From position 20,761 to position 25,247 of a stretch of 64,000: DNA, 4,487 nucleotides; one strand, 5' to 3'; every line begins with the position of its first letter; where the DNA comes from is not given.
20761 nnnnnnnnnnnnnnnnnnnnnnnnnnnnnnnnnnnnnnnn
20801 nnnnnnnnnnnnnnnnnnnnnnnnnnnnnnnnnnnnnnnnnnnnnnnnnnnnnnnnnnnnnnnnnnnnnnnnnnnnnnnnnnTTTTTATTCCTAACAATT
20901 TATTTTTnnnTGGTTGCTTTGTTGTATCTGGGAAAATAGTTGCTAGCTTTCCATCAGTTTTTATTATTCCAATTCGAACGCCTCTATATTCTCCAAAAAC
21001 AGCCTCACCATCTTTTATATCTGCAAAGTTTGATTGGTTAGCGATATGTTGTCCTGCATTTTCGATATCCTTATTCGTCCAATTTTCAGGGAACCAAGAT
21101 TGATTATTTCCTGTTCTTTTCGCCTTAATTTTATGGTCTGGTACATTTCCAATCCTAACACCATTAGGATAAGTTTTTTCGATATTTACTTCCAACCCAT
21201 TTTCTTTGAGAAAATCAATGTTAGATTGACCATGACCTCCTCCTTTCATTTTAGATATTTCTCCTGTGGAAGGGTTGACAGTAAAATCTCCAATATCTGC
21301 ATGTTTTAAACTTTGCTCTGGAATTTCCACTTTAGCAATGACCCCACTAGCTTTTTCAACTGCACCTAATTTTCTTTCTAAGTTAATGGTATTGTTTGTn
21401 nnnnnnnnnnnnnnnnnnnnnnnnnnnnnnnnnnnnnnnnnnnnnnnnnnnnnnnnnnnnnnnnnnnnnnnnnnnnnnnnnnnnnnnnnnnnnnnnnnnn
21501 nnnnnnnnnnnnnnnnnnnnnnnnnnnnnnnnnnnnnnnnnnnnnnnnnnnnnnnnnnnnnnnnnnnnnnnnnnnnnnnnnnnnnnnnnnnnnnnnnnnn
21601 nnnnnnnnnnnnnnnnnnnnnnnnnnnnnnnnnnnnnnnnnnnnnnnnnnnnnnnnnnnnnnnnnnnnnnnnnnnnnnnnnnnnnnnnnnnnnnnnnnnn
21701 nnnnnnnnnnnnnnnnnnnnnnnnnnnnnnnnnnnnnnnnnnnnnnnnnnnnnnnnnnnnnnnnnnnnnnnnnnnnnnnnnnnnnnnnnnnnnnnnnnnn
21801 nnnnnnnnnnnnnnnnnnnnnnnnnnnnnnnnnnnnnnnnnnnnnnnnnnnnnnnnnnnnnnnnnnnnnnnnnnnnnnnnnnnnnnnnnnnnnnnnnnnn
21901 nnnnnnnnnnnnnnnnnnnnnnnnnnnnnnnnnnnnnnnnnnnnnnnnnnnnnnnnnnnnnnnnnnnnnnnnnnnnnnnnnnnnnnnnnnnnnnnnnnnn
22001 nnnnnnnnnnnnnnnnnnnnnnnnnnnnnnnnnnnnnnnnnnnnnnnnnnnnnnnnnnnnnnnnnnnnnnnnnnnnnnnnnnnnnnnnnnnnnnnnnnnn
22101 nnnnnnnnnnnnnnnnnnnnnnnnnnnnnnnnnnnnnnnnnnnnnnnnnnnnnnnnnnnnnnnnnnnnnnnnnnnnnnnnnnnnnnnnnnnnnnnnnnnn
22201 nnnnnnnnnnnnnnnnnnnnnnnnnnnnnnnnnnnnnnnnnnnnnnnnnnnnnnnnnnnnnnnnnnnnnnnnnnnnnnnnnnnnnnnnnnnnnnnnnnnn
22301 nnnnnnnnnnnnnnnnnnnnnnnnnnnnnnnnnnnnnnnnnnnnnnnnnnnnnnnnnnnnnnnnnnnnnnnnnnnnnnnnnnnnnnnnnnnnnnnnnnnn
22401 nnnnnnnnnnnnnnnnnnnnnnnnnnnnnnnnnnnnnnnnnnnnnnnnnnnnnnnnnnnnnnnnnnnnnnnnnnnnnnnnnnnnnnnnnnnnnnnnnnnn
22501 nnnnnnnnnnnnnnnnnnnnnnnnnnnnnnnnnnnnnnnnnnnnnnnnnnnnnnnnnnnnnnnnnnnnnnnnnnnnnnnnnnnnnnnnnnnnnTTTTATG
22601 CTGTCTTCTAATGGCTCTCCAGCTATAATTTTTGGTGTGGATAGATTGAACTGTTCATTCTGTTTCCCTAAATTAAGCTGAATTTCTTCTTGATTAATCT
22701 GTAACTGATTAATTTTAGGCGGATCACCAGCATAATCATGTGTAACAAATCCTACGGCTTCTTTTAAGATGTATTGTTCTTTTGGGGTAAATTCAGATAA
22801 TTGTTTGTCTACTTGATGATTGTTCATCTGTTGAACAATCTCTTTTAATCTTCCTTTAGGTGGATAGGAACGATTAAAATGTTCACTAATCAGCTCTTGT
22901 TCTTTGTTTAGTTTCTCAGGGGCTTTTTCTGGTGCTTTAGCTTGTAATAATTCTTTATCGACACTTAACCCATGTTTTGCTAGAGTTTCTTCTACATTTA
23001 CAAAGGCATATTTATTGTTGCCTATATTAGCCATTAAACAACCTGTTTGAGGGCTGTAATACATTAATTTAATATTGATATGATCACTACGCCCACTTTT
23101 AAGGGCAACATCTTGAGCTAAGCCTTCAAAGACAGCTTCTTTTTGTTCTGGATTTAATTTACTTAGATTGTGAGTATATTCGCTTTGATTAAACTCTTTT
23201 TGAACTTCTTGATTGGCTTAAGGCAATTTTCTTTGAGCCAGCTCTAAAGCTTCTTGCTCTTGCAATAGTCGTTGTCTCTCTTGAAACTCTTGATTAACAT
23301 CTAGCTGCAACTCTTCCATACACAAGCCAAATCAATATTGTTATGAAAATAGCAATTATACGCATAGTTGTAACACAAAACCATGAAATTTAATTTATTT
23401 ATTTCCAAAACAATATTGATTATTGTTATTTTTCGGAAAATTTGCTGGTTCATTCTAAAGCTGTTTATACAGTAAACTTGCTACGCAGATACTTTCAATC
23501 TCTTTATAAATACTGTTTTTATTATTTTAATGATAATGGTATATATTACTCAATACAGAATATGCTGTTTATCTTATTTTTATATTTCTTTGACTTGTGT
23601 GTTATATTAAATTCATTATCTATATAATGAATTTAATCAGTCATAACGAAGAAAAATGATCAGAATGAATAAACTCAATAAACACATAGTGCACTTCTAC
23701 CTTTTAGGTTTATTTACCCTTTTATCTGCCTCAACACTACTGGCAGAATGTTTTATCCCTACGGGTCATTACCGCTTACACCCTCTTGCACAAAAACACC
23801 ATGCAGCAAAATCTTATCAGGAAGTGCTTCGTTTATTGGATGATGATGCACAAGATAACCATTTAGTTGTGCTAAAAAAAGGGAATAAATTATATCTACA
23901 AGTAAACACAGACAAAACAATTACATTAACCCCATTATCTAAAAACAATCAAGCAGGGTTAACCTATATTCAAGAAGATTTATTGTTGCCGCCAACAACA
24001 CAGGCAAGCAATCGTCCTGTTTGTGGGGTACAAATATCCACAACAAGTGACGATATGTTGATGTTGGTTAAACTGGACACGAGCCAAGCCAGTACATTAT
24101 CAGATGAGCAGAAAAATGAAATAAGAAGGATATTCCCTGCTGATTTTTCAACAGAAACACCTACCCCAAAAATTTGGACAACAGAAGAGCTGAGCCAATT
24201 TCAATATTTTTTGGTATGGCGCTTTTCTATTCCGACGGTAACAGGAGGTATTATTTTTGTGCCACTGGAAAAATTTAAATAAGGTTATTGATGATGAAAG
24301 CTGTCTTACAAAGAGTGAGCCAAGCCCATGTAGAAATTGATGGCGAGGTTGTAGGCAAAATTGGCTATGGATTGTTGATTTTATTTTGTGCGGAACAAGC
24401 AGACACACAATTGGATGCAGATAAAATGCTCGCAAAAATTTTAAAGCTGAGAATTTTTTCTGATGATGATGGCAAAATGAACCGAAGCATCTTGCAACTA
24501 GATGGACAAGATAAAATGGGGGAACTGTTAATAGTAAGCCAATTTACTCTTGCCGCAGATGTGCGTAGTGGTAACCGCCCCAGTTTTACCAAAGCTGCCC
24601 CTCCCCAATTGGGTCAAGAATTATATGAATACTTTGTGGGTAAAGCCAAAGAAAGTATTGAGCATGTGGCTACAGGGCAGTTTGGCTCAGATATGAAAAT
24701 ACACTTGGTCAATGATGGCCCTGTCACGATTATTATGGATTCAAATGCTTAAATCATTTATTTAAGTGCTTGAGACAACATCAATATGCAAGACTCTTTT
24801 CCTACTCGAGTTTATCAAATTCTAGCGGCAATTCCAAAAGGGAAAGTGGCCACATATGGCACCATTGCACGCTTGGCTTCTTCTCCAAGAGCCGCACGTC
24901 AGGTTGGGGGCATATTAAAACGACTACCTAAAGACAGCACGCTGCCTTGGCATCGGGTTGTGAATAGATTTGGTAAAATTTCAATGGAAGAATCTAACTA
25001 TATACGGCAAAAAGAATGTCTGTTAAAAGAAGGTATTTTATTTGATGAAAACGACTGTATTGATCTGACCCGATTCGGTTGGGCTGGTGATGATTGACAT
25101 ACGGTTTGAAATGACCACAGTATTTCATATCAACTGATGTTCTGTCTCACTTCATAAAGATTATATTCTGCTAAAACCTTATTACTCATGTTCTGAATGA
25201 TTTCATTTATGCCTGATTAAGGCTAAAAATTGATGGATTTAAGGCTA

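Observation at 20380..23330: Toxin/immunity-like island inserted directly downstream of gyrB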

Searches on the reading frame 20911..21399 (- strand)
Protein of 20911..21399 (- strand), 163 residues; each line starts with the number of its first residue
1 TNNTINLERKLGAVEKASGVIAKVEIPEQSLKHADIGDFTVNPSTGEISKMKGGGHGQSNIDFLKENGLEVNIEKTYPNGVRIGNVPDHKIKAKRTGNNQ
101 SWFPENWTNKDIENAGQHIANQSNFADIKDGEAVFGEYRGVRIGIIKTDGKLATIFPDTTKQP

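Call 49: find_homologous_proteins(query=window:20911-21399:-, max_evalue=0.001)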
Query seq(163 aa) (163 aa): 92 proteins with E <= 0.001 among 113 candidates.
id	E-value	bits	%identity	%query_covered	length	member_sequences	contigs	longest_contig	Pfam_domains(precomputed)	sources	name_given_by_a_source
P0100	1.2e-79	284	81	93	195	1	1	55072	PF14436.12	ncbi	ncbi:EndoU domain-containing protein [Enterococcus sp. LJL128]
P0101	2.5e-77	276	76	96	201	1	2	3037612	PF14436.12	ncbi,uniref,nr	ncbi:EndoU domain-containing protein [Carnobacterium gallinarum]|uniref:EndoU domain-containing prot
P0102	3.5e-76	273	81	88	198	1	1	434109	PF14436.12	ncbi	-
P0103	4.1e-74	266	84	82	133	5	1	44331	PF14436.12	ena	-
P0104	5.5e-74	266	78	91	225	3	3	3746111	PF14436.12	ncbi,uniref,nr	ncbi:hypothetical protein ABID30_001119 [Enterococcus rotai]|uniref:EndoU domain-containing protein 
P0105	1.5e-73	264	75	98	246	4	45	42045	PF14436.12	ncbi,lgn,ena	-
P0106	1.1e-72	261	73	99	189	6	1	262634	PF14436.12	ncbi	ncbi:EndoU domain-containing protein, partial [Enterococcus quebecensis]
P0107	2.5e-71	257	77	88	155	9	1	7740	PF14436.12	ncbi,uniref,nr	ncbi:hypothetical protein BCR26_17615 [Enterococcus rivorum]|uniref:Bacterial EndoU nuclease domain-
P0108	1.2e-67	245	73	88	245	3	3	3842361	PF14436.12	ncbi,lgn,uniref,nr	ncbi:EndoU domain-containing protein [Enterococcus wangshanyuanii]|uniref:Bacterial EndoU nuclease d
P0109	2.1e-63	231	66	93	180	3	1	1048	PF14436.12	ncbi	ncbi:EndoU domain-containing protein, partial [Listeria immobilis]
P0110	3.6e-63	230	66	93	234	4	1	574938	PF14449.12,PF14436.12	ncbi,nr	ncbi:hypothetical protein HCJ45_00060 [Listeria sp. FSL L7-1517]|nr:hypothetical protein [Listeria i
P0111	2.9e-60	221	66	91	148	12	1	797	PF14436.12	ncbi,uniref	ncbi:EndoU domain-containing protein, partial [Lactiplantibacillus plantarum]|uniref:EndoU domain-co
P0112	4.5e-58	214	68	85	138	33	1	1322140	PF14436.12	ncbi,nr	ncbi:EndoU domain-containing protein [Listeria welshimeri]|nr:EndoU domain-containing protein [Liste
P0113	5.3e-58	214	82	69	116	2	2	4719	PF14436.12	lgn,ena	-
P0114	3.6e-57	211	64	85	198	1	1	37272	PF14436.12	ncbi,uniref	ncbi:EndoU domain-containing protein, partial [Bacillus changyiensis]|uniref:EndoU domain-containing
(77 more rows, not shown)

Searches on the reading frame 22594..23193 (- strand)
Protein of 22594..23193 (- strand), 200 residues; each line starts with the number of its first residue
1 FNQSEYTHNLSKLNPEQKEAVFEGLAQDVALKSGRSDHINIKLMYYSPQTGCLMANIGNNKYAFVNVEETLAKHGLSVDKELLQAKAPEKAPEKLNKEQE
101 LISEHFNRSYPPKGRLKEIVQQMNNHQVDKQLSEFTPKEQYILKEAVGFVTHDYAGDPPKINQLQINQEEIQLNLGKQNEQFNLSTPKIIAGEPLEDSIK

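Call 78: predict_structure(alignment_id=A6)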
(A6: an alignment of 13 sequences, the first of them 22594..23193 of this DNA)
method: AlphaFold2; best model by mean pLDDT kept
length: 200 residues; sequences in the alignment: 13
mean_pLDDT: 82.9   pTM: 0.53
mean pLDDT of the five models: 82.9, 82.0, 81.1, 80.8, 78.6
residues with pLDDT >= 90: 81; 70-90: 89; 50-70: 15; < 50: 15
segments of 3 or more residues with pLDDT < 50: 87-99
pLDDT, mean of each block of 10 residues (from residue 1): 62 87 89 77 81 82 88 86 58 42 78 89 96 93 95 91 96 92 94 80
secondary structure, 60 per line:
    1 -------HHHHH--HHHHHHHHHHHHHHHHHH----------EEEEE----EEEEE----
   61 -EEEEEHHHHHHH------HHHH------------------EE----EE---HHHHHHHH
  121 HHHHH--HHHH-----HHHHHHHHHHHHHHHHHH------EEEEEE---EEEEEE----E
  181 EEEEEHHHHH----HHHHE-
elements in order: H8-12 H15-32 E43-47 E52-56 E62-66 H67-73 H80-83 H113-125 H128-131 H137-154 E161-166 E170-175 E180-185 H186-190 H195-198

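Call 80: fold_search(model_id=the predicted structure, library=pdb)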
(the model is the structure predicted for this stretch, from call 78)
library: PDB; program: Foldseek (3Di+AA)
matches with E <= 10: 289; with E <= 0.001: 0
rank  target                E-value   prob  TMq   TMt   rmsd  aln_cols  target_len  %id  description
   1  7n9i                  8.9e-01  0.13  0.13  0.20  10.5        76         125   10  1.4A Structure of Drosophila melanogaster Frataxin (released 2022-06-22)
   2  5xpy                  9.4e-01  0.12  0.13  0.06   9.4        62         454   16  Structural basis of kindlin-mediated integrin recognition and activation (released 2017-07-26)
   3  7o9p                  1.1e+00  0.38  0.13  0.08   1.5        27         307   18  Crystal structure of the Awp3b (adhesin-like wall protein 3b) A-domain from Candida glabrata showing a gadolinium cluste (released 2021-12-15)
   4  3t3k                  1.1e+00  0.16  0.17  0.25   4.9        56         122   14  1.24 A Structure of Friedreich's ataxia frataxin variant Q148R (released 2011-08-10)
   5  4pw1_A                1.1e+00  0.03  0.16  0.15  16.8       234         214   10  Crystal structure of a protein with unknown function (CLOLEP_02462) from Clostridium leptum DSM 753 at 2.10 A resoluti (released 2014-06-18)
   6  3rq7_A                1.2e+00  0.03  0.11  0.10  16.6       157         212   10  Polo-like kinase 1 Polo box domain in complex with a C6H5(CH2)8-derivatized peptide inhibitor (released 2011-07-20)
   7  9ho5_A                1.4e+00  0.10  0.13  0.20  13.3        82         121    7  Crystal Structure of the Human Frataxin protein in complex with a tailored Camelid Nanobody 4A7 (released 2025-12-24)
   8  2l6n_MODEL_1_A        1.5e+00  0.30  0.15  0.22   2.6        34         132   15  NMR solution structure of the protein YP_001092504.1 (released 2011-01-19)
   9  3s4m                  1.5e+00  0.12  0.17  0.25   7.2        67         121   12  Crystal structure of wild-type human frataxin (released 2011-06-29)
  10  7mu9_MODEL_1_A        1.5e+00  0.16  0.19  0.31   6.9        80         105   16  Solution NMR structure of the XVIPCD region from the T4SS effector X-Tfe(XAC2609) from Xanthomonas citri (released 2021-12-22)
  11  6npb_B                1.6e+00  0.08  0.16  0.09  21.2       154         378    6  X-ray crystal structure of TmpA, 2-trimethylaminoethylphosphonate hydroxylase, with Fe and 2OG (released 2019-03-06)
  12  6fx1_F                1.7e+00  0.16  0.15  0.59   3.3        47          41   11  Crystal structure of Pholiota squarrosa lectin in complex with an octasaccharide (released 2018-07-11)
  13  4h5x_B                1.7e+00  0.04  0.11  0.10  12.0        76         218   12  human Plk1-PBD with a glycerol bound at the phophopeptide binding site (released 2012-10-03)
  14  9ho4_A                1.9e+00  0.11  0.17  0.26   7.2        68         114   12  Crystal Structure of the Human Frataxin protein in complex with a tailored Camelid Nanobody 6B1 (released 2025-12-24)
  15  6fco_C                2.1e+00  0.11  0.17  0.25   5.7        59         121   12  Structural and functional characterisation of Frataxin (FXN) like protein from Chaetomium thermophilum (released 2019-01-23)
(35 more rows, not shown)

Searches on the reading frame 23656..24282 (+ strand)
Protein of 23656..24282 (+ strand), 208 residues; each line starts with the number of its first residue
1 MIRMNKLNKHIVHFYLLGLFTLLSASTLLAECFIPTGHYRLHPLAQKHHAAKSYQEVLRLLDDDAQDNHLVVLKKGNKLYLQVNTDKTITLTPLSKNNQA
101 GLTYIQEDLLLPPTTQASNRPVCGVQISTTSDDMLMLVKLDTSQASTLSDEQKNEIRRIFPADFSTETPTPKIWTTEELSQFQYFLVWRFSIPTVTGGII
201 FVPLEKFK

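Call 3: search_protein_families(library=pfam, proteins=[window:23656-24282:+], max_evalue=1)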
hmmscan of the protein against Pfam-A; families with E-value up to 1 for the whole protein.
window:23656-24282:+ (208 aa): 1 family
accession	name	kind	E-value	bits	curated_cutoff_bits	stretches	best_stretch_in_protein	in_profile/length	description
PF04014.23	MazE_antitoxin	-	0.14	12.5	24.7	1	73-97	22-46/48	Antidote-toxin recognition MazE, bacterial antitoxin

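Call 4: search_protein_families(library=ncbifam, proteins=[window:23656-24282:+], max_evalue=1)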
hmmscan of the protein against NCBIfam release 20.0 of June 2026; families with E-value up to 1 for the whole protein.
window:23656-24282:+ (208 aa): 0 families

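Call 93: search_protein_families(library=pfam, proteins=[window:23656-24282:+], max_evalue=0.001)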
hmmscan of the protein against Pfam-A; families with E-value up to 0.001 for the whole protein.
window:23656-24282:+ (208 aa): 0 families

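Call 97: search_protein_families(library=padloc, proteins=[window:23656-24282:+], max_evalue=0.01)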
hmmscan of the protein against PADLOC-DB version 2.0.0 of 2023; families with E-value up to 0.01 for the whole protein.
window:23656-24282:+ (208 aa): 0 families

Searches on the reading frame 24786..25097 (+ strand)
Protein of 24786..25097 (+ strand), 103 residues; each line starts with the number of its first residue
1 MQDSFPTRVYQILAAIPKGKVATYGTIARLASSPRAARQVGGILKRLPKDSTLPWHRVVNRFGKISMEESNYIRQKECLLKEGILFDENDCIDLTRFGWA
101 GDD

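Call 93: search_protein_families(library=pfam, proteins=[window:24786-25097:+], max_evalue=0.001)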
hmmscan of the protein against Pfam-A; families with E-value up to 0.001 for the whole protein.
window:24786-25097:+ (103 aa): 1 family
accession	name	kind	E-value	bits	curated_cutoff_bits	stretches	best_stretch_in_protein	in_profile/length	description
PF01035.26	DNA_binding_1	-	7.7e-25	87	27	1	5-84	2-81/81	6-O-methylguanine DNA methyltransferase, DNA binding domain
